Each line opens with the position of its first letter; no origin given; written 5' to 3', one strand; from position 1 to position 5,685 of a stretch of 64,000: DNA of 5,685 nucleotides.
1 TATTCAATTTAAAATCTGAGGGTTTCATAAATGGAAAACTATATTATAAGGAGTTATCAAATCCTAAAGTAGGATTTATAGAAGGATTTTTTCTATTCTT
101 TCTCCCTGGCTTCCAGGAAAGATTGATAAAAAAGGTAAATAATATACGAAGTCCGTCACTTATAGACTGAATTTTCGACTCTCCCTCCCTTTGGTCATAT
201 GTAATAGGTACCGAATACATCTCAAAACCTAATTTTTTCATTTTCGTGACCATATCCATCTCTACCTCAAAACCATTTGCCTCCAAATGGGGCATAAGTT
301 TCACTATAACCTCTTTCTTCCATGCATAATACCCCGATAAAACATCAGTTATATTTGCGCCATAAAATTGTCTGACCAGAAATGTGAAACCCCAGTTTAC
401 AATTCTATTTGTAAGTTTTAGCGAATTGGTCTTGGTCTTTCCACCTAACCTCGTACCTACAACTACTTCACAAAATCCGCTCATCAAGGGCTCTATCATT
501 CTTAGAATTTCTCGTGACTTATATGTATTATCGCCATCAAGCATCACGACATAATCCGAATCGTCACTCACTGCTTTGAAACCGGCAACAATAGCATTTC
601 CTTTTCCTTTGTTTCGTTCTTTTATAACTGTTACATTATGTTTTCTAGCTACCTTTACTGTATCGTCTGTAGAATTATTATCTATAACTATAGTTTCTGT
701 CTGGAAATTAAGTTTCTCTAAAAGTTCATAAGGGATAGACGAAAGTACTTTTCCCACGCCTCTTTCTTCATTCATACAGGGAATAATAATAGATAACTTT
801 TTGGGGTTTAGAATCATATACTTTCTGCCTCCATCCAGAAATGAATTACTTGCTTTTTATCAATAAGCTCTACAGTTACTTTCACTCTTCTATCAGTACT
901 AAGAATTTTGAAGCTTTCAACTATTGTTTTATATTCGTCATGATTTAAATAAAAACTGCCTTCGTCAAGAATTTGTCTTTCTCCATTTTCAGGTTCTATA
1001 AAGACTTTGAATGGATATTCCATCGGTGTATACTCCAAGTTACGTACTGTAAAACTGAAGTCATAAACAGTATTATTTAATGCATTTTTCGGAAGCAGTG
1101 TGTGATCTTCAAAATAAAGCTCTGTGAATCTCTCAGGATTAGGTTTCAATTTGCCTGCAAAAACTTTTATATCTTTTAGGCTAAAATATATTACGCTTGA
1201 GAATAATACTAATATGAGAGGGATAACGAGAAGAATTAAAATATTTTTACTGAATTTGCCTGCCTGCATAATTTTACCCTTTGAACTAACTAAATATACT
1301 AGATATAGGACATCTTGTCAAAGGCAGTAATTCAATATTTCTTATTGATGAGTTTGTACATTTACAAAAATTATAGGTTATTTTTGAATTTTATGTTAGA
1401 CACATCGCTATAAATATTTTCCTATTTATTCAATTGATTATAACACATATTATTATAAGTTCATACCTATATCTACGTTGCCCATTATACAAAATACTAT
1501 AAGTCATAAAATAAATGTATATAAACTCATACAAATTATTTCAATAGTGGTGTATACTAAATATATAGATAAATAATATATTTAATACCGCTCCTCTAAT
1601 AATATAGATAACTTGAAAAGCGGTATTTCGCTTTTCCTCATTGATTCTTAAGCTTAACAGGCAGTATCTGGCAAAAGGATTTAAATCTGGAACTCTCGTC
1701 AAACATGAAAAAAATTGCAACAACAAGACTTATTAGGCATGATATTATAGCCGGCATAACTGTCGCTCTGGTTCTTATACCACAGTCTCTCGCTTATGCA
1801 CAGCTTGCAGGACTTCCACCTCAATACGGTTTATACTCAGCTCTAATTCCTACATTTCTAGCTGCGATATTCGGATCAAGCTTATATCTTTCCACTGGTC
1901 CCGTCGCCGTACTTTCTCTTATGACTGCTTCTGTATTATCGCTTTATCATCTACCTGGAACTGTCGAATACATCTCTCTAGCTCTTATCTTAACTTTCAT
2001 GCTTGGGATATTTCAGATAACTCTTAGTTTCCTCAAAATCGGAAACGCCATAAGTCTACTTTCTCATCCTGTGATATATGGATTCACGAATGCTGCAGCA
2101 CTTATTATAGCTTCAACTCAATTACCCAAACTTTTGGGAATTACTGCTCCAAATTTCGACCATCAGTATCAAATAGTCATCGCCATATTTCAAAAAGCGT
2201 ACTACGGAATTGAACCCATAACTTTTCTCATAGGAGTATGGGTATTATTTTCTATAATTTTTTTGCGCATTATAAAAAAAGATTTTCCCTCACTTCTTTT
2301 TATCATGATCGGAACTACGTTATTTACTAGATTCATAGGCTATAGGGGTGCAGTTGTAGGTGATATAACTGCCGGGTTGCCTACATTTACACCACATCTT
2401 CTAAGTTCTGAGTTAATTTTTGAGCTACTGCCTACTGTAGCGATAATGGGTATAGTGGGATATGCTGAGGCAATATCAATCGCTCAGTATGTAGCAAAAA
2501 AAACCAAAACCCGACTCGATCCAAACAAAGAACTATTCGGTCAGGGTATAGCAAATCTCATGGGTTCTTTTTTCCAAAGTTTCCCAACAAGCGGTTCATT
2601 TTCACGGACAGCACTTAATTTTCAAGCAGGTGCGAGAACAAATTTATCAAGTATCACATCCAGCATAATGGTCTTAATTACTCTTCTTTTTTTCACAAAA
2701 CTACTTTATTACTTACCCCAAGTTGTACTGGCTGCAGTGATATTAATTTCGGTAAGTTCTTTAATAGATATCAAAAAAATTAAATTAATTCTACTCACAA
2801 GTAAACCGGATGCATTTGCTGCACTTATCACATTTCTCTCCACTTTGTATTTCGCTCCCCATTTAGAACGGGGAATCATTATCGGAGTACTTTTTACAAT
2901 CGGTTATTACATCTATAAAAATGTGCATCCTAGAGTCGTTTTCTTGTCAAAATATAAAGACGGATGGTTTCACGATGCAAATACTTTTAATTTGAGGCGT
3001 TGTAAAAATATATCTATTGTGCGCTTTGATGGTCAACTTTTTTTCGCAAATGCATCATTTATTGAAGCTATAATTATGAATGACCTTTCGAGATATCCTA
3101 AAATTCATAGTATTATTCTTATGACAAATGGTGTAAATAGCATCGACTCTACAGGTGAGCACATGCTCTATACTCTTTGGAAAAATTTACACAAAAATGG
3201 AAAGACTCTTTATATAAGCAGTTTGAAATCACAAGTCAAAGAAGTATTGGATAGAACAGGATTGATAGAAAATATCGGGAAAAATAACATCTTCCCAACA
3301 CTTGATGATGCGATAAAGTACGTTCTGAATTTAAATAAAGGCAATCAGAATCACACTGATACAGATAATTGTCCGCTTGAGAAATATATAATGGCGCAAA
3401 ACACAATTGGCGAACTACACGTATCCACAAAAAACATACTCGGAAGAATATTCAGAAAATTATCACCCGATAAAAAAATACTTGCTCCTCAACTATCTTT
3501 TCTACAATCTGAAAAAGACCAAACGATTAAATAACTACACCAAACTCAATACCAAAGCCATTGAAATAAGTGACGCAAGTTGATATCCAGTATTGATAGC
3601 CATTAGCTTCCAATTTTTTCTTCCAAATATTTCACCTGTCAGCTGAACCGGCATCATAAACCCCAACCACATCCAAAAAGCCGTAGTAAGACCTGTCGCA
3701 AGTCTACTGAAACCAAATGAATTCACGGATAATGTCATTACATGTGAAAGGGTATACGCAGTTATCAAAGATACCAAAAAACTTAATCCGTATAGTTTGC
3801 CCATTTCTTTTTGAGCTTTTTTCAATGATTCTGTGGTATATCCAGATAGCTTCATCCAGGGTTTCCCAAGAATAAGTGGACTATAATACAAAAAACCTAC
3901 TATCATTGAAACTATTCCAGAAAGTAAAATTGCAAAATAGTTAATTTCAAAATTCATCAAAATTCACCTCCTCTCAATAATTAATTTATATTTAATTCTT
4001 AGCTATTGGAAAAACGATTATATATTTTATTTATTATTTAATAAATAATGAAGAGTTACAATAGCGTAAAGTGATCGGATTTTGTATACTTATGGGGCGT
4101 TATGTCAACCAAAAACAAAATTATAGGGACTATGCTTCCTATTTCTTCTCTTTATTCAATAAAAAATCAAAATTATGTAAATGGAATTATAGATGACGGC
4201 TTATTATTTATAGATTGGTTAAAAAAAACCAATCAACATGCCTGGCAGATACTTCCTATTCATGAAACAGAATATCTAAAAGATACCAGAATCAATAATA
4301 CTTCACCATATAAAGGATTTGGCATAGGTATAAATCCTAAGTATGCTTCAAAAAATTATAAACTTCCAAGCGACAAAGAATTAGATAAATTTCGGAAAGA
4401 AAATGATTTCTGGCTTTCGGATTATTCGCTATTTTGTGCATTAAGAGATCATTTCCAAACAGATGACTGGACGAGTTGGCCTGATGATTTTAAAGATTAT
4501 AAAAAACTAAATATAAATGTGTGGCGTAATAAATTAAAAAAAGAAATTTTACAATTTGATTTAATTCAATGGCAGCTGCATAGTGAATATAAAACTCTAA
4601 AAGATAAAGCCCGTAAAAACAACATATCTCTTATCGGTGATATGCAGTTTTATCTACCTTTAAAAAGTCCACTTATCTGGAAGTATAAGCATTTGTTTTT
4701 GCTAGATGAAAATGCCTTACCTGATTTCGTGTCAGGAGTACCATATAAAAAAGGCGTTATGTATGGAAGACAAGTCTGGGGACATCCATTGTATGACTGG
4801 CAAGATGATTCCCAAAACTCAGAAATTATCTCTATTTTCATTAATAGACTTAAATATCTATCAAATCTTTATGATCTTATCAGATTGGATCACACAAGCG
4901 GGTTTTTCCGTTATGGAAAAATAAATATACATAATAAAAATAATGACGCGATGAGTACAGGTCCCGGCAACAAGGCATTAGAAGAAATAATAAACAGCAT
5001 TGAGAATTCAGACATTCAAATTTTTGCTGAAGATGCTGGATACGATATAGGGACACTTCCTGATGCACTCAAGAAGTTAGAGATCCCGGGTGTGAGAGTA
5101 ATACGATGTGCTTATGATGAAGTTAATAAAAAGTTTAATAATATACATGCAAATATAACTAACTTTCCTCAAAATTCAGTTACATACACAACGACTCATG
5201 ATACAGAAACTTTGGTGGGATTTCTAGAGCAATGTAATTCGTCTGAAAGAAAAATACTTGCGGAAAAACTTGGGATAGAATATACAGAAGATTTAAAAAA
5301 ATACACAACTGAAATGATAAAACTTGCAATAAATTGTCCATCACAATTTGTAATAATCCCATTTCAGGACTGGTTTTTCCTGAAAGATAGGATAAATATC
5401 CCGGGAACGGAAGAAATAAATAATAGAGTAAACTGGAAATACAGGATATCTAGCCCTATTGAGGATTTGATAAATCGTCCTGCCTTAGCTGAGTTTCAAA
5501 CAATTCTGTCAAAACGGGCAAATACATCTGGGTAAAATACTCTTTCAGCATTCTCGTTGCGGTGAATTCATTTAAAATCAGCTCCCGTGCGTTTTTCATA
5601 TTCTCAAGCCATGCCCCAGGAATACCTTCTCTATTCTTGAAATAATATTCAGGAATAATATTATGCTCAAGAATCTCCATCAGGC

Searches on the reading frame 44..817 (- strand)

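Call 101: search_protein_families(library=pfam, proteins=[window:44-817:-], max_evalue=0.00001)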
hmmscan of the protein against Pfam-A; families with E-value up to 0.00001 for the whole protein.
window:44-817:- (257 aa): 2 families
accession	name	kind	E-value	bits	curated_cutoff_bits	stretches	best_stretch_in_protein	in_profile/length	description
PF00535.33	Glycos_transf_2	-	2e-23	83.6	23.3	1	9-169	1-162/168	Glycosyl transferase family 2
PF13641.12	Glyco_tranf_2_3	-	5.3e-09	36.9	27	1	6-150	2-151/230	Glycosyltransferase like family 2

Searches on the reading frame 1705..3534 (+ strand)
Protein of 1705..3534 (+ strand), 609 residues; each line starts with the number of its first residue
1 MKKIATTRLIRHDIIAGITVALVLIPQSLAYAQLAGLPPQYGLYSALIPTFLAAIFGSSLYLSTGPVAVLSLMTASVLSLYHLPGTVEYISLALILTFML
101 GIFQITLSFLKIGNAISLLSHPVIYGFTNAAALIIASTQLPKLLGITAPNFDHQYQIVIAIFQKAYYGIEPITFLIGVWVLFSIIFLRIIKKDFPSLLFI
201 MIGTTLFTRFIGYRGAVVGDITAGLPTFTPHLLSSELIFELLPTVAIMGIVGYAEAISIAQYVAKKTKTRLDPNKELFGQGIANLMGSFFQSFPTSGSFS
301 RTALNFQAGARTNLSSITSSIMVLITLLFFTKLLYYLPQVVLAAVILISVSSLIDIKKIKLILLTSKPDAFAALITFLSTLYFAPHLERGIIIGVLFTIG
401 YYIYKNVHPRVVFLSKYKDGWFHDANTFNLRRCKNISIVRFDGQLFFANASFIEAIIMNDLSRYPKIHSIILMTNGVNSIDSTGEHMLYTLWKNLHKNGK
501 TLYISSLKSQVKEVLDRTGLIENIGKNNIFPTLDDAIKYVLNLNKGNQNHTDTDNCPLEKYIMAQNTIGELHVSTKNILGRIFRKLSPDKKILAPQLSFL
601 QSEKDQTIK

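Call 7: search_protein_families(library=pfam, proteins=[window:1705-3534:+], max_evalue=0.00001)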
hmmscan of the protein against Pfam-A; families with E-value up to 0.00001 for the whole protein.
window:1705-3534:+ (609 aa): 2 families
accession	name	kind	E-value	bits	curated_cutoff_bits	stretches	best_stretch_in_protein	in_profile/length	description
PF00916.26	Sulfate_transp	-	8.9e-95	318.1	23.2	1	11-376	2-380/380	Sulfate permease family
PF01740.26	STAS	-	1.8e-18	66.7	22.6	1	430-536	4-106/106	STAS domain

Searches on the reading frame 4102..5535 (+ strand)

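Call 101: search_protein_families(library=pfam, proteins=[window:4102-5535:+], max_evalue=0.00001)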
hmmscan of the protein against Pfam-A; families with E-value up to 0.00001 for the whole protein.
window:4102-5535:+ (477 aa): 1 family
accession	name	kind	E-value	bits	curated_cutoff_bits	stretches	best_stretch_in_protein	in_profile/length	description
PF02446.23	Glyco_hydro_77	-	9.9e-85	285.6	25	1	89-450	108-460/465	4-alpha-glucanotransferase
